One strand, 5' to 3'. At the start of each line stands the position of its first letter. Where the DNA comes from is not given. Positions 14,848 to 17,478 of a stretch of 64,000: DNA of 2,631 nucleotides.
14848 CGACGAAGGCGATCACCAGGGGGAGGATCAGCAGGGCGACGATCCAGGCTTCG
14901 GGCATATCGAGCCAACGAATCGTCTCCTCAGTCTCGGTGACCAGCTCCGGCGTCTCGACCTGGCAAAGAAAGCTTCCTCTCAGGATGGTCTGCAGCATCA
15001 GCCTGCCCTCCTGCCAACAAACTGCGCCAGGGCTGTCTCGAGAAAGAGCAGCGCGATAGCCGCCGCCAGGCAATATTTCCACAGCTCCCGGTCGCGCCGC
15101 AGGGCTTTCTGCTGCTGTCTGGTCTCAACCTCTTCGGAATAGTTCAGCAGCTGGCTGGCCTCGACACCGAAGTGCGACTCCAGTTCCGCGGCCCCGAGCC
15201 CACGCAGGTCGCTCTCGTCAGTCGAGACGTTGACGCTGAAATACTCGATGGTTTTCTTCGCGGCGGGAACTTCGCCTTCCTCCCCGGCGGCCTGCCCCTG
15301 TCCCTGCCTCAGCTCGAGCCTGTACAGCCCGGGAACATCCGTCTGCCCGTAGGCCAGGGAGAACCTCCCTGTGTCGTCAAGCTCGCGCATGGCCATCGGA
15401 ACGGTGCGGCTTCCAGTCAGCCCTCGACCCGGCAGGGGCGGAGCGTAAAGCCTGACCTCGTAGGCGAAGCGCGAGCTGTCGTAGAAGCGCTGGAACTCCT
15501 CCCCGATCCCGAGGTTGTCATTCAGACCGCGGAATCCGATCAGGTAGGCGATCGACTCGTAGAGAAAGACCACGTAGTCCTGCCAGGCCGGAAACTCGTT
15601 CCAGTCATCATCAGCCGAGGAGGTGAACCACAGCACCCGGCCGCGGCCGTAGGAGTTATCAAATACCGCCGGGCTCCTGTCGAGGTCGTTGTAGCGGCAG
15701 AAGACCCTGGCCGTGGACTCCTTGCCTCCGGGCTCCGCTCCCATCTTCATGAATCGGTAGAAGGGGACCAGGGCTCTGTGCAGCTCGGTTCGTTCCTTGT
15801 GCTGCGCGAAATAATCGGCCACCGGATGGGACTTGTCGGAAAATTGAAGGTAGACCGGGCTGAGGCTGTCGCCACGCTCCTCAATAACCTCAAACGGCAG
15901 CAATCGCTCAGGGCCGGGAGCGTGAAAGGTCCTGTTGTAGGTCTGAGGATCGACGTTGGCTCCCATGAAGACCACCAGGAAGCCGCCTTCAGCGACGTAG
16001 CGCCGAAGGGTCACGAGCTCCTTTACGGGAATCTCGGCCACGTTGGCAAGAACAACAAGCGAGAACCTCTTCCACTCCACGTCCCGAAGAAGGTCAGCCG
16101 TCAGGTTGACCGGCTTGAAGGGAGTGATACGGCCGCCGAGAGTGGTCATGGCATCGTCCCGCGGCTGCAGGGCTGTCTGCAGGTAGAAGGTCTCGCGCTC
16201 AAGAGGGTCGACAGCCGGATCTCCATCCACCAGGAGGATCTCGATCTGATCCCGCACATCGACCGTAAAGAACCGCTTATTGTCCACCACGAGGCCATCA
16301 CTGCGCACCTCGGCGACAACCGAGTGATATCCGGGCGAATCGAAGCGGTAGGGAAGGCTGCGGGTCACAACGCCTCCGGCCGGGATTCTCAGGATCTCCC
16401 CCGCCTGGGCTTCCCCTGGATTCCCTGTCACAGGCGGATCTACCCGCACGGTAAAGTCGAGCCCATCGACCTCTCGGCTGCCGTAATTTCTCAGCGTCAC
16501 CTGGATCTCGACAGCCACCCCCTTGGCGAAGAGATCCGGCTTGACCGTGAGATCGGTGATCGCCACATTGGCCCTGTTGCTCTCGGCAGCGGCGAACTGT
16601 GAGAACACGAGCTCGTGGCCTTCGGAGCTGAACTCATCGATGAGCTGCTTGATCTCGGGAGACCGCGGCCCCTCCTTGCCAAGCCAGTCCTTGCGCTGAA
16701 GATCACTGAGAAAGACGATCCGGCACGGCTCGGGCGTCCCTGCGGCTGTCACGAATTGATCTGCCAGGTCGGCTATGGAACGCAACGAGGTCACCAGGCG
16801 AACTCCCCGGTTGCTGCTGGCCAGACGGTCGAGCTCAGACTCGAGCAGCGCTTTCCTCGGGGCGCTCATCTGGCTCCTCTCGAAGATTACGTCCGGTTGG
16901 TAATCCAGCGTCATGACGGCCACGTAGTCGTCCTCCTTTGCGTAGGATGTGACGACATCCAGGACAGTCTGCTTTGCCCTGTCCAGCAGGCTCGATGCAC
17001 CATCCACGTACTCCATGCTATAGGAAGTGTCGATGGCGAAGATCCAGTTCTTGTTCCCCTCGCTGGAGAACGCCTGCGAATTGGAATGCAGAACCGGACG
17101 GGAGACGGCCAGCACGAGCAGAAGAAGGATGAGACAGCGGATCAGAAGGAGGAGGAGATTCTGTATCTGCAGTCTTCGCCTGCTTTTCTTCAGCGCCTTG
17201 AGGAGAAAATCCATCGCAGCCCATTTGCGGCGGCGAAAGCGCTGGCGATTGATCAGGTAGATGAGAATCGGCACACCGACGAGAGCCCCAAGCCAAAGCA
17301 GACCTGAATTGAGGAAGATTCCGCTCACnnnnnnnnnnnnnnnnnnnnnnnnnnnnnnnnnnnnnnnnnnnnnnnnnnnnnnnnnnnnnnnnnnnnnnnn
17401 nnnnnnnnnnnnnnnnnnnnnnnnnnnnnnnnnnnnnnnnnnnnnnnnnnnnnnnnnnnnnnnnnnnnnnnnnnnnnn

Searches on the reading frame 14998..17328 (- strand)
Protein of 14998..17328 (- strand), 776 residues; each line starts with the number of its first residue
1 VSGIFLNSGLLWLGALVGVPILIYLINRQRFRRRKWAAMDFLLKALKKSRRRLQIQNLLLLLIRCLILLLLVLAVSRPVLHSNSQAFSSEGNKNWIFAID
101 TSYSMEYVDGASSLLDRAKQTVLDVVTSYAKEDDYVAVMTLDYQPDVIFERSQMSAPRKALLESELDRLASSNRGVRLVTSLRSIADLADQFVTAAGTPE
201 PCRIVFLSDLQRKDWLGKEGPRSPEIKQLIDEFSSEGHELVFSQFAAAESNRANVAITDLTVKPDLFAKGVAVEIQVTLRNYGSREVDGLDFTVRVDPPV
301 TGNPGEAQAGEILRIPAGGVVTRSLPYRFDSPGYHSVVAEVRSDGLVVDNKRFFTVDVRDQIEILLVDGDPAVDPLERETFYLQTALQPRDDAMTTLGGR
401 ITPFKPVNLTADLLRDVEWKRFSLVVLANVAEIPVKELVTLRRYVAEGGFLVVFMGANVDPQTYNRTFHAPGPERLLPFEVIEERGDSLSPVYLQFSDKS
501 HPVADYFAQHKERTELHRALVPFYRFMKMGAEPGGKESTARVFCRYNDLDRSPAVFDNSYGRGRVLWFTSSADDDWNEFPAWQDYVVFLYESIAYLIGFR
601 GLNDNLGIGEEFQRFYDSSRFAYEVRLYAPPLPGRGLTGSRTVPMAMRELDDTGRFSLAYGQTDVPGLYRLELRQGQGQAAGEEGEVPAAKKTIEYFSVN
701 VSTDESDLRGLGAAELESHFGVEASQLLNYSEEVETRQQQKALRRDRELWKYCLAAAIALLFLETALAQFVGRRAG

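Call 16: search_protein_families(library=pfam, proteins=[window:14998-17328:-], max_evalue=0.01)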
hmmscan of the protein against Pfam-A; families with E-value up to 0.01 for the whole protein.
window:14998-17328:- (776 aa): 4 families
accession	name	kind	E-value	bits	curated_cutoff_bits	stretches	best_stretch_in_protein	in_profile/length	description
PF07584.16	BatA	-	1.7e-16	60.8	25.9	1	4-78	3-77/77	Aerotolerance regulator N-terminal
PF13519.12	VWA_2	-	2e-07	32.1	27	1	96-209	2-105/107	von Willebrand factor type A domain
PF00092.34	VWA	-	0.003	18.3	23.8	1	96-245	3-139/174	von Willebrand factor type A domain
PF08532.16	Glyco_hydro_42M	-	0.0086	16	25.8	0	416-575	52-191/207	Beta-galactosidase trimerisation domain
